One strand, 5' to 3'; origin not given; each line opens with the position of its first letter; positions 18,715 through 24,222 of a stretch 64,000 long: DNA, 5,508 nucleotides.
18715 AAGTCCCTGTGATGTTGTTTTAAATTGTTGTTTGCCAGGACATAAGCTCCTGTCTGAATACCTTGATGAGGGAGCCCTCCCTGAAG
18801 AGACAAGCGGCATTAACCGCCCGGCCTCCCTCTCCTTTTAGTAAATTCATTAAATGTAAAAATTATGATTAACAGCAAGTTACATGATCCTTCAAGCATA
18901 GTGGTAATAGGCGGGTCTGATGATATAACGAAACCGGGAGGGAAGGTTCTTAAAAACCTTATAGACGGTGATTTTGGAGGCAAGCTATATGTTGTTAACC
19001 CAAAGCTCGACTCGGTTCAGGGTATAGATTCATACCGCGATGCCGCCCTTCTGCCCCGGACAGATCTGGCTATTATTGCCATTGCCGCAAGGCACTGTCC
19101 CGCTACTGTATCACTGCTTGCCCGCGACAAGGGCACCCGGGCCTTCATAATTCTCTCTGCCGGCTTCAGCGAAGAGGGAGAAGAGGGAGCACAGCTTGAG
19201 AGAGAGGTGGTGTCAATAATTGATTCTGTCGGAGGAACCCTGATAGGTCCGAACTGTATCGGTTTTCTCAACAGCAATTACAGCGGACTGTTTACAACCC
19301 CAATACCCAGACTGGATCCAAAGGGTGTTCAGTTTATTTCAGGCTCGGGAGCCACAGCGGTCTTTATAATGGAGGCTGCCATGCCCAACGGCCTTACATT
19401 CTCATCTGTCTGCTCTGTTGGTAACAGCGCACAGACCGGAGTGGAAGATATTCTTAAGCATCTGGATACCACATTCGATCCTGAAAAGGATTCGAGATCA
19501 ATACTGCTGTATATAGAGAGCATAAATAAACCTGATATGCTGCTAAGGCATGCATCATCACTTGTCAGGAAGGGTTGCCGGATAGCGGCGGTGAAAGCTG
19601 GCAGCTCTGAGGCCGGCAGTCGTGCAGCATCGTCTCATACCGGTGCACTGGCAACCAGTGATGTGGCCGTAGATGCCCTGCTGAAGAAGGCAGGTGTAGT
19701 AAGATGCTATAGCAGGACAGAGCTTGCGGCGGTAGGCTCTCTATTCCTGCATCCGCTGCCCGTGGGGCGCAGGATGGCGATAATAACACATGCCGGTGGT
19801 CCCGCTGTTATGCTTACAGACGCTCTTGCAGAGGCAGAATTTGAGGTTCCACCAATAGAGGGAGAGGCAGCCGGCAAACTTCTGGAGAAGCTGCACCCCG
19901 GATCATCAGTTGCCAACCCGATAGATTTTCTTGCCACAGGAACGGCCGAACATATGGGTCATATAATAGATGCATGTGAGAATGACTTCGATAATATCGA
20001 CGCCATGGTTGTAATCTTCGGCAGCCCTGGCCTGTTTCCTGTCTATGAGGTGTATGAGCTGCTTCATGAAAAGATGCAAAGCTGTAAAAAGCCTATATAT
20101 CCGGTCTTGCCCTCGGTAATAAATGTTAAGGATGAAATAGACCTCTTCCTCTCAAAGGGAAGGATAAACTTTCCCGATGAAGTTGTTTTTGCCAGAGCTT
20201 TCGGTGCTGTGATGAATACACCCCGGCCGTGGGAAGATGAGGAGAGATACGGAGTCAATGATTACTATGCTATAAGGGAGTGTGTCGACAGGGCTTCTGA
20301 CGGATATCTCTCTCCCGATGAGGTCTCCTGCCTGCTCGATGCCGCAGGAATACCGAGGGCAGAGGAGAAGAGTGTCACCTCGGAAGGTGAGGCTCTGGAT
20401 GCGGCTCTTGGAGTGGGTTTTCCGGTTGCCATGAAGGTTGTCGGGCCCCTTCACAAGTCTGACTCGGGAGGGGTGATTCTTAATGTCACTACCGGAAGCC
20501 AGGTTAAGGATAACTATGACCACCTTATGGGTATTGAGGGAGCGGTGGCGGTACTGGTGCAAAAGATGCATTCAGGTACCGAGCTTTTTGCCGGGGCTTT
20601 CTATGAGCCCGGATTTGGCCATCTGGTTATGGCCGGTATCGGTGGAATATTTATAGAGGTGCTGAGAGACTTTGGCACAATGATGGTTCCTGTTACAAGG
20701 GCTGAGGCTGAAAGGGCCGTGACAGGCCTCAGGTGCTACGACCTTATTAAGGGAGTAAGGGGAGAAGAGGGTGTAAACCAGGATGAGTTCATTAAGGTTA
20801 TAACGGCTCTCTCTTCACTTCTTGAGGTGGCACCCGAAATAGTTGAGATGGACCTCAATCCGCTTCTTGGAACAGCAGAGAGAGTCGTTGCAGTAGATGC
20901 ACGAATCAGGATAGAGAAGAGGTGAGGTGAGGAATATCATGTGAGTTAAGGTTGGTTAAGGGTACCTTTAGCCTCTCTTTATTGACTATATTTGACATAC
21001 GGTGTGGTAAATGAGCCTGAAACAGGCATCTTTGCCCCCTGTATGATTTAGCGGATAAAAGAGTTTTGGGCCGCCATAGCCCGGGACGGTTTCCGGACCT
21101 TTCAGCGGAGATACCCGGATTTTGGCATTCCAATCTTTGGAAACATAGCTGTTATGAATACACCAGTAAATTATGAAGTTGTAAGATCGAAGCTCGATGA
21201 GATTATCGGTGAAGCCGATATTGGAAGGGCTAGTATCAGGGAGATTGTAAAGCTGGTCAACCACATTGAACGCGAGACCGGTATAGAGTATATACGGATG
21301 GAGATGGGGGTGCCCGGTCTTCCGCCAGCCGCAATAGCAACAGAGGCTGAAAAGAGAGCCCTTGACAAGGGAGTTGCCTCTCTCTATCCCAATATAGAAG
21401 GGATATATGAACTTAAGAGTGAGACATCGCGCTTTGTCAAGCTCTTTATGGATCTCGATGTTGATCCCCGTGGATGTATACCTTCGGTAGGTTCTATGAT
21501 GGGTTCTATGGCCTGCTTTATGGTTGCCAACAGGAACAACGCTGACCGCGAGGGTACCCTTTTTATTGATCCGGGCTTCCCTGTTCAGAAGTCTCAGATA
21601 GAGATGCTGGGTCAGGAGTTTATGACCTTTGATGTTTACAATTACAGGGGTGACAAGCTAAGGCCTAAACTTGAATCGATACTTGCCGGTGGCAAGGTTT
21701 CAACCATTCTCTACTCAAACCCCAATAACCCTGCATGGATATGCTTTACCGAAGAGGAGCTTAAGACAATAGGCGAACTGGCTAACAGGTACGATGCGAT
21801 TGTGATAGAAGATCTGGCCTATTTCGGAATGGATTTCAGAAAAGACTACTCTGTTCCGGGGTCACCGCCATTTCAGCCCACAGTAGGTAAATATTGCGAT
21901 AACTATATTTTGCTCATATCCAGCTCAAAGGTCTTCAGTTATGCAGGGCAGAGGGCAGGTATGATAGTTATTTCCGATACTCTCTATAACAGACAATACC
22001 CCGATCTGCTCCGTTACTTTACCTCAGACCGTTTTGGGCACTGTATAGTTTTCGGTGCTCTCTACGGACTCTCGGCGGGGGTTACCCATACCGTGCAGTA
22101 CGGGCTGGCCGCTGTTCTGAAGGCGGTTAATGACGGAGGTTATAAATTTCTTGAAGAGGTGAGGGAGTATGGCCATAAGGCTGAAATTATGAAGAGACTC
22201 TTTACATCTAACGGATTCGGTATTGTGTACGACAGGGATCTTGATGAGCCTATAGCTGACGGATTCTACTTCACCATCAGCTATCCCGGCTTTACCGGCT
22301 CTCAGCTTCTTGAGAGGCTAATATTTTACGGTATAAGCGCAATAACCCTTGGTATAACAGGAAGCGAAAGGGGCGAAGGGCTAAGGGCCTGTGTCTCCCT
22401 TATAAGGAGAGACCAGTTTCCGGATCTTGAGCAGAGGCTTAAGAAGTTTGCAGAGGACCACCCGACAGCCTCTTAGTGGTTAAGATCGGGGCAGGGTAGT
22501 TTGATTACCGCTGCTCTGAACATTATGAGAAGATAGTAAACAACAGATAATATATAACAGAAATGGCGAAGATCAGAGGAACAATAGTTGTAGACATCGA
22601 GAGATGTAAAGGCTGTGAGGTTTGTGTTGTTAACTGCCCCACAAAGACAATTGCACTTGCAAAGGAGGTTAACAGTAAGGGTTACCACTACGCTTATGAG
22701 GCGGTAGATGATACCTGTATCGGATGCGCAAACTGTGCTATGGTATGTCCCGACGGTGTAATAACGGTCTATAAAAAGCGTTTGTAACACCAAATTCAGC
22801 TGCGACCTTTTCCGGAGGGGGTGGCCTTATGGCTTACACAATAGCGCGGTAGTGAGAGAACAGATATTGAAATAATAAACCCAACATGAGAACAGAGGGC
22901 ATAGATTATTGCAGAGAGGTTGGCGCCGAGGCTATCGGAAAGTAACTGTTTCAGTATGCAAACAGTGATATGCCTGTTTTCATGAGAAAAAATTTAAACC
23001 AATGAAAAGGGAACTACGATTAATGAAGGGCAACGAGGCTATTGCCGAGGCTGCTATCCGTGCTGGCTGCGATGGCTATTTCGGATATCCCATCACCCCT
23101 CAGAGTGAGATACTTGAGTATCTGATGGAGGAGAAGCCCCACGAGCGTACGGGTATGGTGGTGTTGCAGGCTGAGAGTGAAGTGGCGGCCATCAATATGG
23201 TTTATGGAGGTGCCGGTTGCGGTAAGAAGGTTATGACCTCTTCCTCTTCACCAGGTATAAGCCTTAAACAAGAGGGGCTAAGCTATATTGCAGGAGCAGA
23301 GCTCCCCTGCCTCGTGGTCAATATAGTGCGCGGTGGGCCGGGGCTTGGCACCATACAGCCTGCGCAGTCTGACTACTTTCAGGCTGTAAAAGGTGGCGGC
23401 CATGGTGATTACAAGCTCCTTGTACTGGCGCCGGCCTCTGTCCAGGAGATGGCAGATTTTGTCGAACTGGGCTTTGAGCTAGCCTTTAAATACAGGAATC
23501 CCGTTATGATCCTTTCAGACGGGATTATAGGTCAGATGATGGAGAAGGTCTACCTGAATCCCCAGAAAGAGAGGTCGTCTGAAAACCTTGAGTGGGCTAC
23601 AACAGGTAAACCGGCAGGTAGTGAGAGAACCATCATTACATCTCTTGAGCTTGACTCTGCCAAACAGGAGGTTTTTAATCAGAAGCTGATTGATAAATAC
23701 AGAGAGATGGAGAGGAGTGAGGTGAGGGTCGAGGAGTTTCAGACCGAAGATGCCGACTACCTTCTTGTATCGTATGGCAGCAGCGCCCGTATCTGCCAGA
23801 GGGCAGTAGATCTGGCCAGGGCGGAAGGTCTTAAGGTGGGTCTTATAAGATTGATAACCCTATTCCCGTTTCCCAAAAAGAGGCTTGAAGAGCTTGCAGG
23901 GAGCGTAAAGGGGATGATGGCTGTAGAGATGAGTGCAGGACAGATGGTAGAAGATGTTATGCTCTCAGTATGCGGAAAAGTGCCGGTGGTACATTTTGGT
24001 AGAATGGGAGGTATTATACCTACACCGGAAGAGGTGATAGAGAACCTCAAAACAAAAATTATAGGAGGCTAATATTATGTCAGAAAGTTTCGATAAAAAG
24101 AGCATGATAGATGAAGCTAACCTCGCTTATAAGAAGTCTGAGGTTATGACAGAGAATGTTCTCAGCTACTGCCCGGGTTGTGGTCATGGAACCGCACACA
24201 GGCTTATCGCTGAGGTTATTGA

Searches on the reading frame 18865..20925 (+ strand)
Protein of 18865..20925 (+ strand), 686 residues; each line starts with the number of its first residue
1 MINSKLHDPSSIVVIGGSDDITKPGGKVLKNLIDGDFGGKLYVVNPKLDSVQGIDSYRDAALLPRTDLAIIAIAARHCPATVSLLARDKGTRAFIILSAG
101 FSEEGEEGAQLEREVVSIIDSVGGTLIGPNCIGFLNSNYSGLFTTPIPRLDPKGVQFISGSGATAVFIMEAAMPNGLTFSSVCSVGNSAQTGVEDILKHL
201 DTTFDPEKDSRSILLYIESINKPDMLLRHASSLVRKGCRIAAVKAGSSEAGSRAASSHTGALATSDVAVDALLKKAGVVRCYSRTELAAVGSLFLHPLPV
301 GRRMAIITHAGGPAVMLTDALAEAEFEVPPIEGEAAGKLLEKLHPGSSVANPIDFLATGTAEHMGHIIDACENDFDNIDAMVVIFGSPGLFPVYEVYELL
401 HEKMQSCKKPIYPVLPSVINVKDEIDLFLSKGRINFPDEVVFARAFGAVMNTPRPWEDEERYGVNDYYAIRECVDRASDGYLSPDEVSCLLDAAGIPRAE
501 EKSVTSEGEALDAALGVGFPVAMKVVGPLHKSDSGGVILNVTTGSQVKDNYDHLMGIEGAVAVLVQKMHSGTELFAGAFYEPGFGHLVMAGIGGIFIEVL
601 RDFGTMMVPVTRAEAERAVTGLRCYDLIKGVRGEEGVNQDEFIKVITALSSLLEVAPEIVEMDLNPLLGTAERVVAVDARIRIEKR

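Call 6: search_protein_families(library=pfam, proteins=[window:18865-20925:+], max_evalue=0.0001)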
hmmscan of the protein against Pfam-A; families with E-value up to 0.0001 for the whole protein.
window:18865-20925:+ (686 aa): 3 families
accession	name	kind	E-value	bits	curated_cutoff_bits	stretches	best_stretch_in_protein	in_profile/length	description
PF13549.11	ATP-grasp_5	-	2.7e-51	174.5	27.6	1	477-683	5-221/221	ATP-grasp domain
PF13607.11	Succ_CoA_lig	-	1.7e-34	119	27.4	1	154-293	3-137/138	Succinyl-CoA ligase like flavodoxin domain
PF13380.12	CoA_binding_2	-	3.5e-16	60.1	22.8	1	11-135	2-114/116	CoA binding domain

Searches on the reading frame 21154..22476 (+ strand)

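Call 6: search_protein_families(library=pfam, proteins=[window:21154-22476:+], max_evalue=0.0001)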
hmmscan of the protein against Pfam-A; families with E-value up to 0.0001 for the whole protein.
window:21154-22476:+ (440 aa): 1 family
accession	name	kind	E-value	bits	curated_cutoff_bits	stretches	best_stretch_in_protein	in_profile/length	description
PF00155.27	Aminotran_1_2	-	2.2e-20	73.6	19.7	1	62-327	22-264/361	Aminotransferase class I and II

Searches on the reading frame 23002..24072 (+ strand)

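Call 6: search_protein_families(library=pfam, proteins=[window:23002-24072:+], max_evalue=0.0001)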
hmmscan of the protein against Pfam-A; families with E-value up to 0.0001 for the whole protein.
window:23002-24072:+ (356 aa): 3 families
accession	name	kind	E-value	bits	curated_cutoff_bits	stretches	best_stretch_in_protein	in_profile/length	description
PF01855.24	POR_N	-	3.2e-49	168.2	27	1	16-195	1-180/231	Pyruvate flavodoxin/ferredoxin oxidoreductase, thiamine diP-bdg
PF17147.9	PFOR_II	-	2.1e-24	86.2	27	1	251-345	1-102/102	Pyruvate:ferredoxin oxidoreductase core domain II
PF02780.25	Transketolase_C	-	5.3e-06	26.8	25.9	1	247-309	6-68/124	Transketolase, C-terminal domain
